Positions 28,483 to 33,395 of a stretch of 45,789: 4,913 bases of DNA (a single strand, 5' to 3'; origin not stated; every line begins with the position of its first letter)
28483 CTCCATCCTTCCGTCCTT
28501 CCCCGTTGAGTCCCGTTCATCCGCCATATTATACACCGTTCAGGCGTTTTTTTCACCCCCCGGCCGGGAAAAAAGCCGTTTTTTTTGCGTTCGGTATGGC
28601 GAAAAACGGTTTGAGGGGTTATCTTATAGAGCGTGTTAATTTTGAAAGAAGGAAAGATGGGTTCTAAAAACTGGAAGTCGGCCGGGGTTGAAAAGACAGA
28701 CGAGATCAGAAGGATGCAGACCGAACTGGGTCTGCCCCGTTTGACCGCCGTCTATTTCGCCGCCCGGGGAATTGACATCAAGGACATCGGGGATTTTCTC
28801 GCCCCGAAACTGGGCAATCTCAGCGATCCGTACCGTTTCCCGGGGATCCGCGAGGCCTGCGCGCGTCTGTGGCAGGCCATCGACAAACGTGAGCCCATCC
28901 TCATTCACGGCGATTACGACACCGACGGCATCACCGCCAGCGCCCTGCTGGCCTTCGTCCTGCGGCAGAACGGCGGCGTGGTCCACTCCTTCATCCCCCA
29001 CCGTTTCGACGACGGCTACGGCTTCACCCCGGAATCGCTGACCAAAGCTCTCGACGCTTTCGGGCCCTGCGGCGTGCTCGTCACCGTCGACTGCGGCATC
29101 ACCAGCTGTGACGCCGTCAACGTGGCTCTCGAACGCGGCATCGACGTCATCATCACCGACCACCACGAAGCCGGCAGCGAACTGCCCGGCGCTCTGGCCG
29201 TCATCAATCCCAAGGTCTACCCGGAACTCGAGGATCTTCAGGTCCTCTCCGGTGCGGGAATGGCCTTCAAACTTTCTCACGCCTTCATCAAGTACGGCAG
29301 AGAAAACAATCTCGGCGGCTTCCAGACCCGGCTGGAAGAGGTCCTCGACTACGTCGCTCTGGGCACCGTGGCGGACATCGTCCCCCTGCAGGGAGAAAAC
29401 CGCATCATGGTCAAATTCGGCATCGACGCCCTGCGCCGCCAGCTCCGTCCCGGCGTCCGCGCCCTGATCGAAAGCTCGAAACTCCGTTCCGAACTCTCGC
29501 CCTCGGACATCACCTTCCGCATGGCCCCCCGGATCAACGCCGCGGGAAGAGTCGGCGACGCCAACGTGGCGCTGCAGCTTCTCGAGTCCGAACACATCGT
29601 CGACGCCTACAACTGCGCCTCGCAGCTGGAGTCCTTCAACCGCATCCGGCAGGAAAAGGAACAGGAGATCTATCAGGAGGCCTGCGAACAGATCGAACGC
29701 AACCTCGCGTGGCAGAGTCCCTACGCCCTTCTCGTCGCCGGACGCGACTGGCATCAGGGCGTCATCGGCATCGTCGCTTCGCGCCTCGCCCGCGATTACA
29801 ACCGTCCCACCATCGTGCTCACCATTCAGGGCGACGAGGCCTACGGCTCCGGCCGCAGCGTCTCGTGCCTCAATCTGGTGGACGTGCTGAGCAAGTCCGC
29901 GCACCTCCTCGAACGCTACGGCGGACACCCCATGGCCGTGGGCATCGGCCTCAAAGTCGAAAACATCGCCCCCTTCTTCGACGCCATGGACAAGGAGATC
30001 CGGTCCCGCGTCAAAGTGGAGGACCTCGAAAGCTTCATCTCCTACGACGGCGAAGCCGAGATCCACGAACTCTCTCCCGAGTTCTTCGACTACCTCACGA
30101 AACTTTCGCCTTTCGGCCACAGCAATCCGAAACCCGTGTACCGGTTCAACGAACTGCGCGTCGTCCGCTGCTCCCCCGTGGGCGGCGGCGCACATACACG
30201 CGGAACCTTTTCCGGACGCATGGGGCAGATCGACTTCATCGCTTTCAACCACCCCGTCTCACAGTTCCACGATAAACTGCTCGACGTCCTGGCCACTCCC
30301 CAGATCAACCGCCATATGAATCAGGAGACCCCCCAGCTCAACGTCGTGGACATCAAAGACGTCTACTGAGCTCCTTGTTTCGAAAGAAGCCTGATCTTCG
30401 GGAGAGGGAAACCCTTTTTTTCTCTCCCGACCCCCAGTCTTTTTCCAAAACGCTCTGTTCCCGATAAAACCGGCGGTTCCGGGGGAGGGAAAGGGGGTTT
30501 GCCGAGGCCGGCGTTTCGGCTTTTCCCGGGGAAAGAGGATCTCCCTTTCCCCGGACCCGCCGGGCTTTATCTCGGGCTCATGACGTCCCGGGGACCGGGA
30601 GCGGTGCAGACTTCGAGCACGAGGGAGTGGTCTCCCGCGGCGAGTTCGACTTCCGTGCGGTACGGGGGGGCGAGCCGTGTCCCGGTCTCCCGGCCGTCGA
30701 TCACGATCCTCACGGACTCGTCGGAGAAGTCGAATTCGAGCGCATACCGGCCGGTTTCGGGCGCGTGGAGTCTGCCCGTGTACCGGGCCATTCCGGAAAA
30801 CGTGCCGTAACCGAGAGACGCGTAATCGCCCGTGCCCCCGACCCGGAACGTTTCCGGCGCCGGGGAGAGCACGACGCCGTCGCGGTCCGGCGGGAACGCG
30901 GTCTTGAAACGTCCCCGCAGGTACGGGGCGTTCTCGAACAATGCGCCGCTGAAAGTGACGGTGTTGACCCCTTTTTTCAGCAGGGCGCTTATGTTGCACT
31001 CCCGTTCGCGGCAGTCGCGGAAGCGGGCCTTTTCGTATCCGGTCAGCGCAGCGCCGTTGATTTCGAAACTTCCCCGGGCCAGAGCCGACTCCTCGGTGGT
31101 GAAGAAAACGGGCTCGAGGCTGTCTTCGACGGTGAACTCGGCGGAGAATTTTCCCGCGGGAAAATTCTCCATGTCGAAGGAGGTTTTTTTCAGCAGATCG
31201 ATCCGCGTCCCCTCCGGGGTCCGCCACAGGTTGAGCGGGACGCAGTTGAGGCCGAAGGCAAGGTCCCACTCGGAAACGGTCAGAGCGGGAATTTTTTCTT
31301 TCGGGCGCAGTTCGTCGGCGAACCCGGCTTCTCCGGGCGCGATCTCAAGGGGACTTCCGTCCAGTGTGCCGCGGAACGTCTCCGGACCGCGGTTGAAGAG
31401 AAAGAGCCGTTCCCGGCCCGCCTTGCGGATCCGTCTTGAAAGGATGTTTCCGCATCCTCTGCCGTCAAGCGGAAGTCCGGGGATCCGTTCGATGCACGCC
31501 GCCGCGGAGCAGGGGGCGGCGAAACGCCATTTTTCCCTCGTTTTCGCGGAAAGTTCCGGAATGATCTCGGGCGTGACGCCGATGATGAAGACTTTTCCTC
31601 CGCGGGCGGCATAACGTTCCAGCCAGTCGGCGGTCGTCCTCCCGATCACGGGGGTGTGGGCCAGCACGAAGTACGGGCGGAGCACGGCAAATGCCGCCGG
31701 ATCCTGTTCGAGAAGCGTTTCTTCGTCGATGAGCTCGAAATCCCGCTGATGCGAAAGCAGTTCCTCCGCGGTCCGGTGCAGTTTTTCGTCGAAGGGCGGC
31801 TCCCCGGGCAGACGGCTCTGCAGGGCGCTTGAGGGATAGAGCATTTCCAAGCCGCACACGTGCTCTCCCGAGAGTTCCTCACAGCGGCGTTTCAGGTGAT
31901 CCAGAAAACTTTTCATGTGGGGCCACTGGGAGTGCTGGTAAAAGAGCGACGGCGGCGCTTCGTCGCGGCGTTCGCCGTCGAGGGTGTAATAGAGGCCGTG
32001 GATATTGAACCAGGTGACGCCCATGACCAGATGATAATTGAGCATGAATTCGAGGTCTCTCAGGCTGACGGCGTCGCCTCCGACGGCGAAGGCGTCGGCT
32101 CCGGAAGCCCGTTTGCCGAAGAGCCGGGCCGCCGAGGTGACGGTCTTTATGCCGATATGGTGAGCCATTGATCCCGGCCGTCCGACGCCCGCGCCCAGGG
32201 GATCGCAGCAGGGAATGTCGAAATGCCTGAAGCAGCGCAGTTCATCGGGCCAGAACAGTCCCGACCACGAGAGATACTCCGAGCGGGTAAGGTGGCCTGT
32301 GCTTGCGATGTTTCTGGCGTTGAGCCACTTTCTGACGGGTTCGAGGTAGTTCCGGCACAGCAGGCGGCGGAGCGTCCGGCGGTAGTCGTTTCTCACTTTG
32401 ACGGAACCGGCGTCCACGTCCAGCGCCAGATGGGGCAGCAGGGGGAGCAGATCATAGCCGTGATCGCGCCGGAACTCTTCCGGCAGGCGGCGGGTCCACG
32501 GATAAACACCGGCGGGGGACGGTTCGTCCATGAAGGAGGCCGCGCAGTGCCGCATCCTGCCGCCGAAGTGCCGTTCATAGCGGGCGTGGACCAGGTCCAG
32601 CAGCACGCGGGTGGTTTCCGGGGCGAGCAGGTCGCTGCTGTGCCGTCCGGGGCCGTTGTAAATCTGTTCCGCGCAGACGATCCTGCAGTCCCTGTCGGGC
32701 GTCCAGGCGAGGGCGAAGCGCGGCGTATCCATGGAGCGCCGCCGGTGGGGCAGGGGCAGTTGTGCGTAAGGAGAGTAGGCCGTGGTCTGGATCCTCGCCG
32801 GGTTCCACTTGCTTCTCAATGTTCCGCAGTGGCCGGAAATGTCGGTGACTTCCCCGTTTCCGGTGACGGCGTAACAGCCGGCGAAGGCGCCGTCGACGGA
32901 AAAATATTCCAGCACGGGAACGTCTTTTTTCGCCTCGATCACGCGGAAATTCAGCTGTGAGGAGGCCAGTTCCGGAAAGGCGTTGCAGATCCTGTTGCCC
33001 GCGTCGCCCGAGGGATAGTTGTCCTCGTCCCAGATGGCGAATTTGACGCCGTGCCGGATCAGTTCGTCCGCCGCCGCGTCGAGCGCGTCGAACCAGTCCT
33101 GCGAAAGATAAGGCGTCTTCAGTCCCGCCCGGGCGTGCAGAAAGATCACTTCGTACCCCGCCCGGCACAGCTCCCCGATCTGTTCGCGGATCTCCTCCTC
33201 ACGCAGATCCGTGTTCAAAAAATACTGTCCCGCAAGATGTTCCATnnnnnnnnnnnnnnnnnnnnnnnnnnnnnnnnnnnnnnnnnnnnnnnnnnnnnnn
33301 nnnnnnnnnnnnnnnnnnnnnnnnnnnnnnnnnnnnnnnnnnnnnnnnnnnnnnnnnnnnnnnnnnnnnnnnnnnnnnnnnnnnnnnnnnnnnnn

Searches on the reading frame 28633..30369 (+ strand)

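Call 17: search_protein_families(library=pfam, proteins=[window:28633-30369:+], max_evalue=0.001)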
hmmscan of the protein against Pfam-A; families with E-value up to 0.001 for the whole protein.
window:28633-30369:+ (578 aa): 3 families
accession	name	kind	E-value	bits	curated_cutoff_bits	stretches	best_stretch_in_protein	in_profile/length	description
PF01368.27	DHH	-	2.1e-22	80.2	28.1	1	89-245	2-125/125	DHH family, N-terminal domain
PF17768.7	RecJ_OB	-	7.9e-20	71.4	27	1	471-573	1-107/107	RecJ OB domain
PF02272.25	DHHA1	-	2.3e-14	54.1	25.9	1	366-457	6-101/102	DHHA1 domain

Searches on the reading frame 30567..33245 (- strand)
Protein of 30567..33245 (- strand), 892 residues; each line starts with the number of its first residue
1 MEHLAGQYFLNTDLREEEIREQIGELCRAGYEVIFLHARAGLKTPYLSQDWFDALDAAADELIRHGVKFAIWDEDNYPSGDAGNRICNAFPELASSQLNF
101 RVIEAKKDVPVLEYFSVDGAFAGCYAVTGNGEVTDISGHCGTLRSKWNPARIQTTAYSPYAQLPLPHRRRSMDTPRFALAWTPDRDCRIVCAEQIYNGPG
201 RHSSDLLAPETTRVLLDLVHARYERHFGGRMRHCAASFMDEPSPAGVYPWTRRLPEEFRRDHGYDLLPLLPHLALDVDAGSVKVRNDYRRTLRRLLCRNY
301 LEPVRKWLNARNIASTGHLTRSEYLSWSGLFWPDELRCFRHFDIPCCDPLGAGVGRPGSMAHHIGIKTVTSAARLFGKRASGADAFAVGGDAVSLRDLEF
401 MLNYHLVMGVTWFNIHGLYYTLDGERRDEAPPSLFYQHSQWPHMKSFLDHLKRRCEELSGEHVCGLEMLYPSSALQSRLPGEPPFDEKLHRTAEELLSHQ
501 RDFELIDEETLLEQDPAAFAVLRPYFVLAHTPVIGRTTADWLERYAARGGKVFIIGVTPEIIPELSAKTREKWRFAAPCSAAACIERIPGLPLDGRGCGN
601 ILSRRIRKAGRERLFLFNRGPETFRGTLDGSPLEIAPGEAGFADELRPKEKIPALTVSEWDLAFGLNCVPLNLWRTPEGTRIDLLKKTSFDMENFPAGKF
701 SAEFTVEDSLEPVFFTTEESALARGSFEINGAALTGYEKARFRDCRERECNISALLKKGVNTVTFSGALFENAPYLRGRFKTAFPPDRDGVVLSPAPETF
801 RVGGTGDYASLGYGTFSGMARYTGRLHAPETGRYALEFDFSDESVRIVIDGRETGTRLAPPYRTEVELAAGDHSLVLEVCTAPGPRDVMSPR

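Call 18: search_protein_families(library=pfam, proteins=[window:30567-33245:-], max_evalue=0.001)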
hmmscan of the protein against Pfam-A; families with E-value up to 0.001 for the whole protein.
window:30567-33245:- (892 aa): 2 families
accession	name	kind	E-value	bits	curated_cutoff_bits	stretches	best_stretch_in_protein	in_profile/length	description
PF17132.9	Glyco_hydro_106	-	5.4e-13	48.8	29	1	225-417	289-483/743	alpha-L-rhamnosidase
PF07691.17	PA14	-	0.0008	19.7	24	0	819-853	47-80/147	PA14 domain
